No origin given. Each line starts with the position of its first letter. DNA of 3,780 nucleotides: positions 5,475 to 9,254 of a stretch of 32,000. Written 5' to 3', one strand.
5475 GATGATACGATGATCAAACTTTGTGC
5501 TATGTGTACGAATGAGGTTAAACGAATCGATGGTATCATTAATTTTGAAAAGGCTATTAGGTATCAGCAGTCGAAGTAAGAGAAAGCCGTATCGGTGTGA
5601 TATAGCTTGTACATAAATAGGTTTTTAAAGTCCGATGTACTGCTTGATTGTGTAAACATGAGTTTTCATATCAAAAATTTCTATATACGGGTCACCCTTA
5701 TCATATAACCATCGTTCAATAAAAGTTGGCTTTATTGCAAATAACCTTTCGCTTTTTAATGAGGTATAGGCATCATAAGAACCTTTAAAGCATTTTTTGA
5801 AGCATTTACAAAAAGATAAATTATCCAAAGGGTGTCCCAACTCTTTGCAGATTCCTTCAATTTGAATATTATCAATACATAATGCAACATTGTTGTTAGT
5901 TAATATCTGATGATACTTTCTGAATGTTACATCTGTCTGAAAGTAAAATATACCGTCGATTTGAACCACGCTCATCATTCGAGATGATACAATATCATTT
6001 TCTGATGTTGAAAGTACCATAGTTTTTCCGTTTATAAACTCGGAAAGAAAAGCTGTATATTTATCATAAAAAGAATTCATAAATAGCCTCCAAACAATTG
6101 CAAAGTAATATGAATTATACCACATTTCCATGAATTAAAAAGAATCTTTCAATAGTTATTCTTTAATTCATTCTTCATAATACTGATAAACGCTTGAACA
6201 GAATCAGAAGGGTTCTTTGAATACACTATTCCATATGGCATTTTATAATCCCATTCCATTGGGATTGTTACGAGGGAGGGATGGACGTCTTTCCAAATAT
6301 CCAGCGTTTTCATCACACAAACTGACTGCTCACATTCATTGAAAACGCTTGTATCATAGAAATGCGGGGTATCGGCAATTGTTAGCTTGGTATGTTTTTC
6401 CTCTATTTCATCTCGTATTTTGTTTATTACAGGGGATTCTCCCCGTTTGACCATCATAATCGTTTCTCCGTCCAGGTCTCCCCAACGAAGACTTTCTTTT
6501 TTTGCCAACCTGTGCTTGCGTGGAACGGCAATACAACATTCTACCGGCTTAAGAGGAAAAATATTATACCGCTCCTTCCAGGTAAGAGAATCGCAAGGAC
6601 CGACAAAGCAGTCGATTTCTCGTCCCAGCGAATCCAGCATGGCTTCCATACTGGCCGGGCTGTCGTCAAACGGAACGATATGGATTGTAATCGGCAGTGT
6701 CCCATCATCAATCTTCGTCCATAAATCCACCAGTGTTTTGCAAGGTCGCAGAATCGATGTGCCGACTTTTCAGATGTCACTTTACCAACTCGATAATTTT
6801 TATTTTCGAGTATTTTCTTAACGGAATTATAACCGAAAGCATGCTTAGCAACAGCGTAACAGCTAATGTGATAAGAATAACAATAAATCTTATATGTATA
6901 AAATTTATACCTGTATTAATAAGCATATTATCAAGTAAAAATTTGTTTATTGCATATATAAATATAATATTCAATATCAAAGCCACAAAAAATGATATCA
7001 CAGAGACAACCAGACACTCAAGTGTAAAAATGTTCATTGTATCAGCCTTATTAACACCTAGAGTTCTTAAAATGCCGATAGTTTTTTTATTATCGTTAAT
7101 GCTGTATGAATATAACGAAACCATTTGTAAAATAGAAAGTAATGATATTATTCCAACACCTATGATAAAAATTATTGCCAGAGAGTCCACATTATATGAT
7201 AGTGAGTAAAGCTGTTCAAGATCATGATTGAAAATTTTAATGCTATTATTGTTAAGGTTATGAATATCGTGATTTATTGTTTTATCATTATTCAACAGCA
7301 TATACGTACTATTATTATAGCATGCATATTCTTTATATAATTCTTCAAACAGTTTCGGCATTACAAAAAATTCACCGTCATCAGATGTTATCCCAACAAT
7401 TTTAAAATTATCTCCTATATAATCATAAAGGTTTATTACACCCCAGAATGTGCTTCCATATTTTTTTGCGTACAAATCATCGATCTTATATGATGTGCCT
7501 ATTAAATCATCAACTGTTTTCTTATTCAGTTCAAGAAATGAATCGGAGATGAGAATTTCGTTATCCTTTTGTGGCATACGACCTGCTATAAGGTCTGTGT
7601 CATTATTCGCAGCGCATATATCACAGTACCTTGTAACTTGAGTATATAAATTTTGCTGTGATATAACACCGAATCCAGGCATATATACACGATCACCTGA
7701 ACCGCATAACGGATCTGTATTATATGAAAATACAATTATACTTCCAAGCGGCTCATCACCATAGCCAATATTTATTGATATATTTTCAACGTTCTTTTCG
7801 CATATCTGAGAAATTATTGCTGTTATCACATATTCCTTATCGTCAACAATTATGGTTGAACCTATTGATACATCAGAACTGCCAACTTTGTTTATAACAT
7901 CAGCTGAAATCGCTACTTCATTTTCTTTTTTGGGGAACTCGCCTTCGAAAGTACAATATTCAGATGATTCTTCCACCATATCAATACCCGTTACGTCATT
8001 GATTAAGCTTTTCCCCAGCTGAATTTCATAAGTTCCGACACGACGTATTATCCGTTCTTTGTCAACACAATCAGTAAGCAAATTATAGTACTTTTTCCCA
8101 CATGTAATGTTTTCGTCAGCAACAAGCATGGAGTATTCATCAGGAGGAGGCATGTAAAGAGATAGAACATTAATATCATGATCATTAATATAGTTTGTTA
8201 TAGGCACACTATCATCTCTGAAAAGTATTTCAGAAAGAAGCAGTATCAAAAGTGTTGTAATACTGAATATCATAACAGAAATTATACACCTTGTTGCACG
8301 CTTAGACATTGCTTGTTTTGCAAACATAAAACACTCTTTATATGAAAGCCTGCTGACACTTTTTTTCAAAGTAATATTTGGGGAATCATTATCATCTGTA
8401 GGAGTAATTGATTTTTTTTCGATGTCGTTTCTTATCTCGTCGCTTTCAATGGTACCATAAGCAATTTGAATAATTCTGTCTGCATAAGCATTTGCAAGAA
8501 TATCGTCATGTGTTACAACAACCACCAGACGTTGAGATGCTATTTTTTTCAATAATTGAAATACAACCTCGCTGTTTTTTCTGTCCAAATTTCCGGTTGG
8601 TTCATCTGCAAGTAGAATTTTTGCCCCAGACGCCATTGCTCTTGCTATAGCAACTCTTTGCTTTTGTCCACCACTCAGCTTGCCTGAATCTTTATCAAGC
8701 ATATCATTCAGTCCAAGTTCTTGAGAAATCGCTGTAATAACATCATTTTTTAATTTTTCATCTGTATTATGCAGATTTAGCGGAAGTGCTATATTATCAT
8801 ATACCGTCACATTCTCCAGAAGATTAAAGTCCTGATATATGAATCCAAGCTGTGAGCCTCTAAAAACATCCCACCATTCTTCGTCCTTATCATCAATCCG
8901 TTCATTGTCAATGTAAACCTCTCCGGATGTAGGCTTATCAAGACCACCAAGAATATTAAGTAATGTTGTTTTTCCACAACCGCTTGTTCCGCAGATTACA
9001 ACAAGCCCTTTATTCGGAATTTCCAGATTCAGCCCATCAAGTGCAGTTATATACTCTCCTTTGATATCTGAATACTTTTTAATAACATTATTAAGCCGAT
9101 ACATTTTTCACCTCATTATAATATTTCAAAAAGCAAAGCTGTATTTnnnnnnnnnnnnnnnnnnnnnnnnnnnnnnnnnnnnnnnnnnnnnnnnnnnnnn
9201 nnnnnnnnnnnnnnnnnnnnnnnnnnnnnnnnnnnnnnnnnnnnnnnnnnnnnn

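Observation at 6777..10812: AT-rich three-gene operon: secreted protein with a pore-forming-toxin-like hairpin, a membrane-anchored protein and a fused ABC/FtsX transporter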

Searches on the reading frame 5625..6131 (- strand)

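Call 3: search_protein_families(library=pfam, proteins=[window:5625-6131:-], max_evalue=1)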
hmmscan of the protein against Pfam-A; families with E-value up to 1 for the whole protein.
window:5625-6131:- (168 aa): 3 families
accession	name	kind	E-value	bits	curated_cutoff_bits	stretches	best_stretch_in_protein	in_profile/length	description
PF01243.27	PNPOx_N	-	0.0008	20.2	28.1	1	32-96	8-74/120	Pyridoxamine 5'-phosphate oxidase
PF16242.11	Pyrid_ox_like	-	0.13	12.2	28.8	1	34-88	11-69/149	Pyridoxamine 5'-phosphate oxidase like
PF03569.20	Peptidase_C8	-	0.27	11.2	27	1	19-83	82-150/225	Peptidase family C8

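Call 4: search_protein_families(library=ncbifam, proteins=[window:5625-6131:-], max_evalue=1)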
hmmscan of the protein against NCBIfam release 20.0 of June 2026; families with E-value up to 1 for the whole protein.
window:5625-6131:- (168 aa): 3 families
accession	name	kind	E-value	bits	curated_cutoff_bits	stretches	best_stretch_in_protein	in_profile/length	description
TIGR00558.3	pdxH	equivalog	0.011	15.3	180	1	29-87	15-75/190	pyridoxamine 5'-phosphate oxidase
NF000261.1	NimABCDEF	equivalog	0.019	14.9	260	1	28-86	20-76/153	NimABCDEF family 5-nitroimidazole reductase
NF004231.0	PRK05679.1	subfamily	0.089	12.2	129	1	27-87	37-99/213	pyridoxal 5'-phosphate synthase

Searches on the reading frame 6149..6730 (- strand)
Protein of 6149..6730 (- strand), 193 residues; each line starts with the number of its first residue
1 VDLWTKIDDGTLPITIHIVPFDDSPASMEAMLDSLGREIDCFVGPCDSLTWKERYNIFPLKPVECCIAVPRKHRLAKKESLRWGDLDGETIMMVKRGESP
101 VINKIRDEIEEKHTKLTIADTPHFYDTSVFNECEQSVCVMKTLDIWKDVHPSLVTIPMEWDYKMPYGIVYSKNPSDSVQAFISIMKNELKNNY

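Call 3: search_protein_families(library=pfam, proteins=[window:6149-6730:-], max_evalue=1)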
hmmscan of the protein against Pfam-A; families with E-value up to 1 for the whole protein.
window:6149-6730:- (193 aa): 1 family
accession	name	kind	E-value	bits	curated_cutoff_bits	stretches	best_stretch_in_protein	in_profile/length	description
PF03466.25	LysR_substrate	-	6.3e-08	32.7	28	1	30-110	46-120/209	LysR substrate binding domain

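Call 4: search_protein_families(library=ncbifam, proteins=[window:6149-6730:-], max_evalue=1)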
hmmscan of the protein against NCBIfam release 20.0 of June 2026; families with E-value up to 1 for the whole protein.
window:6149-6730:- (193 aa): 3 families
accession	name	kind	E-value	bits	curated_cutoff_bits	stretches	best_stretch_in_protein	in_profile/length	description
NF045775.1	acetoin_reg_AlsR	exception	0.0021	17.6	430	1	55-100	155-200/290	acetoin biosynthesis transcriptional regulator AlsR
TIGR03339.1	phn_lysR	subfamily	0.033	13.5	341.1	1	52-98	145-191/279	aminoethylphosphonate catabolism associated LysR family transcriptional regulator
NF008361.0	PRK11151.1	equivalog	0.16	11.2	329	1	51-98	151-198/305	DNA-binding transcriptional regulator OxyR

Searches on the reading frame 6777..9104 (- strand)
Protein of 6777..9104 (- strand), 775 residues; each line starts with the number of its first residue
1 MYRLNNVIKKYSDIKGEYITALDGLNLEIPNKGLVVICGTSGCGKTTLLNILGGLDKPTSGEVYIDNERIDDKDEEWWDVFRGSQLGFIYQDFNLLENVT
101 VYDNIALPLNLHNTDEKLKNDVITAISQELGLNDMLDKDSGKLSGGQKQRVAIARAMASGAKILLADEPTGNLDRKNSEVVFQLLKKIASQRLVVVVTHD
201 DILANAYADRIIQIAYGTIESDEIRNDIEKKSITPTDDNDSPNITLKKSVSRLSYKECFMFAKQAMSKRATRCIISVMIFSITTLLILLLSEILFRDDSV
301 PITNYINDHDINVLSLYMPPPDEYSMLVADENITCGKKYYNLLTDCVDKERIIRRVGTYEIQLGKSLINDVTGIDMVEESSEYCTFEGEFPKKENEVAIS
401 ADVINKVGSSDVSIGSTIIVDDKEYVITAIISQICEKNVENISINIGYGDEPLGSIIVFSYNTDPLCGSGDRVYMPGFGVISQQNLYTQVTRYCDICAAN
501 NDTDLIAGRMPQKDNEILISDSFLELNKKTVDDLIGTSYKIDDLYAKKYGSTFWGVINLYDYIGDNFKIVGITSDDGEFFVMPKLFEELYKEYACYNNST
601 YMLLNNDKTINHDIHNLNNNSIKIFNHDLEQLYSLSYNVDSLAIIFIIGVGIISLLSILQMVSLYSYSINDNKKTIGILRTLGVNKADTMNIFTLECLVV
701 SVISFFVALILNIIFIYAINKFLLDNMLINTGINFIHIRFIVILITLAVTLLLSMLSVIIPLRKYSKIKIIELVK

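Call 3: search_protein_families(library=pfam, proteins=[window:6777-9104:-], max_evalue=1)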
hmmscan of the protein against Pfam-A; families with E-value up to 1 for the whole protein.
window:6777-9104:- (775 aa): 16 families
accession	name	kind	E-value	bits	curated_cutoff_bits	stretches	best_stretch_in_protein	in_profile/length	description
PF00005.33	ABC_tran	-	2.2e-32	113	25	1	22-170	1-136/137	ABC transporter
PF02687.27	FtsX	-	2.4e-14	53.9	25.5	1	648-769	2-119/120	FtsX-like permease C-terminal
PF02463.25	SMC_N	-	1.9e-05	24.6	40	1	142-214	136-211/220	RecF/RecN/SMC N terminal domain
PF13476.12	AAA_23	-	0.00058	21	27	1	24-52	12-39/201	AAA domain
PF03215.21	Rad17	-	0.0011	19.4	23.8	1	20-53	33-66/186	Rad17 P-loop domain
PF00910.28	RNA_helicase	-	0.0017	19.3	21.5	1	35-103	1-66/105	RNA helicase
PF13401.12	AAA_22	-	0.0038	18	27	1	31-56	4-29/130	AAA domain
PF03193.22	RsgA_GTPase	-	0.0042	17.4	30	1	28-59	103-133/174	RsgA GTPase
PF13238.12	AAA_18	-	0.0056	17.6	29.4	1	35-53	1-19/128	AAA domain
PF13521.12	AAA_28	-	0.02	15.6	27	1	35-54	2-21/164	AAA domain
PF20720.3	nSTAND3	-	0.027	14.6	27.2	1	31-52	16-37/155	Novel STAND NTPase 3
PF13555.12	AAA_29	-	0.052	13.7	27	1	23-49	13-39/61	P-loop containing region of AAA domain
PF13173.12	AAA_14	-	0.17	12.3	27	1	33-76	3-46/129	AAA domain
PF13671.12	AAA_33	-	0.18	12.5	27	0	34-49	1-16/143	AAA domain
PF13558.12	SbcC_Walker_B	-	0.19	12.4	27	0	135-184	25-87/90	SbcC/RAD50-like, Walker B motif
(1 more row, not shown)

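Call 4: search_protein_families(library=ncbifam, proteins=[window:6777-9104:-], max_evalue=1)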
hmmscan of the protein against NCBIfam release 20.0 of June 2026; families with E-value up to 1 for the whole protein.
window:6777-9104:- (775 aa): 200 families (the best 25 are shown)
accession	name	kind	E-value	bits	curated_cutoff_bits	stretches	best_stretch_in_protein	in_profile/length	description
TIGR03608.1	L_ocin_972_ABC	subfamily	2.5e-56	190.4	254.85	1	4-214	1-206/206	putative bacteriocin export ABC transporter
TIGR02211.1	LolD_lipo_ex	equivalog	7e-54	182.6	307.75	1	3-219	3-219/221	lipoprotein-releasing ABC transporter ATP-binding protein LolD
TIGR02673.1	FtsE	equivalog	8.2e-53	179.2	264.85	1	1-217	1-213/214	cell division ATP-binding protein FtsE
NF007826.0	PRK10535.1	equivalog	4.3e-52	177.3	966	1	4-278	7-277/648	macrolide ABC transporter ATP-binding protein/permease MacB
NF038007.1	ABC_ATP_DarD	equivalog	1.6e-48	165.1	375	1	1-218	1-217/218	darobactin export ABC transporter ATP-binding protein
NF040933.2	ABC_arch_GlcV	equivalog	3.6e-48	164.2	450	1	3-226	4-227/357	glucose ABC transporter ATP-binding protein GlcV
TIGR02982.1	heterocyst_DevA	subfamily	1.5e-46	158.8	295.8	1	22-219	21-219/220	ABC exporter ATP-binding subunit, DevA family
TIGR02315.1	ABC_phnC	equivalog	1.8e-42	145.4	266.1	1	3-233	3-238/243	phosphonate ABC transporter ATP-binding protein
NF008639.0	PRK11629.1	equivalog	3.3e-42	144.5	360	1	4-215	9-220/234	lipoprotein-releasing ABC transporter ATP-binding protein LolD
TIGR02314.1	ABC_MetN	equivalog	4.2e-41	141.1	499.7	1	2-219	2-219/343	methionine ABC transporter ATP-binding protein MetN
TIGR02857.1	CydD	equivalog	7.6e-41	140.6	435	1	15-213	332-528/529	thiol reductant ABC exporter subunit CydD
TIGR03265.1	PhnT2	equivalog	2e-40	139.1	457.7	1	17-221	15-215/353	putative 2-aminoethylphosphonate ABC transporter ATP-binding protein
TIGR00968.1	3a0106s01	subfamily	2.6e-40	138.4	342.75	1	5-231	4-221/237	sulfate ABC transporter ATP-binding protein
NF043075.1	MMSYN1_0197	equivalog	1.1e-39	136.3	550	1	3-222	4-214/341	spermidine/putrescine ABC transporter ATP-binding protein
NF007879.0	PRK10584.1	equivalog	1.2e-39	136.4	336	1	17-220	21-225/228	putative ABC transporter ATP-binding protein YbbA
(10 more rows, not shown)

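Call 62: search_solved_structures(query=window:6777-9104:-, max_evalue=1e-10)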
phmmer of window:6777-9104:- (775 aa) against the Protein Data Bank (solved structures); distinct sequences matched with E-value up to 1e-10: 436 (the best 60 are shown).
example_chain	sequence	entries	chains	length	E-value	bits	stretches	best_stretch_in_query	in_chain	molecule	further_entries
1f3o_A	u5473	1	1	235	9e-45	156.5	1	1-223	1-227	HYPOTHETICAL ABC TRANSPORTER ATP-BINDING PROTEIN MJ0796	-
1l2t_A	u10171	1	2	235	2.3e-44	155.2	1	1-223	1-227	Hypothetical ABC transporter ATP-binding protein MJ0796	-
3tif_A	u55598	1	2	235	2.9e-43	151.5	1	1-223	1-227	Uncharacterized ABC transporter ATP-binding protein MJ0796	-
9w35_C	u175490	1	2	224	2.1e-42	148.7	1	6-214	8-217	LolD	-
9w2w_D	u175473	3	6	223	2.1e-42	148.7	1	6-214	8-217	LolD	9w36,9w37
5nik_J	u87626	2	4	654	9e-40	140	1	14-278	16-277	Macrolide export ATP-binding/permease protein MacB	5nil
5gko_A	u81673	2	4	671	1.8e-39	139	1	5-247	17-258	Macrolide export ATP-binding/permease protein MacB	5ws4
5lil_A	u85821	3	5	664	7.8e-39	136.9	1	19-231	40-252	Macrolide export ATP-binding/permease protein MacB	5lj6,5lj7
6q81_A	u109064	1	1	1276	2.1e-38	135.4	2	19-220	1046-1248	P-glycoprotein (ABCB1)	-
5kpi_A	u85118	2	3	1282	2.2e-38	135.4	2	19-220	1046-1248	Multidrug resistance protein 1A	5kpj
3g60_A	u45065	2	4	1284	2.2e-38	135.4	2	19-220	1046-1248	Multidrug resistance protein 1a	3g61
4m2s_A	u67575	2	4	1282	2.2e-38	135.4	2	19-220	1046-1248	Multidrug resistance protein 1A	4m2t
4ksb_A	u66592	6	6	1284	2.2e-38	135.4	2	19-220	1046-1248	Multidrug resistance protein 1A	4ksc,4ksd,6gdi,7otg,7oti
4q9h_A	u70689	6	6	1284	2.2e-38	135.4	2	19-220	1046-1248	Multidrug resistance protein 1A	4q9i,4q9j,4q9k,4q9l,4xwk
6ujt_A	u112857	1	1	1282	2.3e-38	135.4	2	19-220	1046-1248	ATP-dependent translocase ABCB1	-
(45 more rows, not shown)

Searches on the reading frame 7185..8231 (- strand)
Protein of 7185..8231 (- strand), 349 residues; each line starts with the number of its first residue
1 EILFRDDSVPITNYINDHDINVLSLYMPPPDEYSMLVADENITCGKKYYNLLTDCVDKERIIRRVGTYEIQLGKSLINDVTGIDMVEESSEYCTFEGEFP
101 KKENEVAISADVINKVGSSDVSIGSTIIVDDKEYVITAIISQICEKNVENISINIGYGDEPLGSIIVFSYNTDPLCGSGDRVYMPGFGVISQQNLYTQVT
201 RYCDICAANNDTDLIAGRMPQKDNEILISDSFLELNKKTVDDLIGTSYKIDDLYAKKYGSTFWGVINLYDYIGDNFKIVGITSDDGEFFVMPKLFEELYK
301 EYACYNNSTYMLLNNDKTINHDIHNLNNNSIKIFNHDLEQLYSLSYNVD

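Call 94: find_homologous_proteins(query=window:7185-8231:-, max_evalue=0.001)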
Query window:7185-8231:-: 1291 candidates shared short words with the query, none scored E <= 0.001.
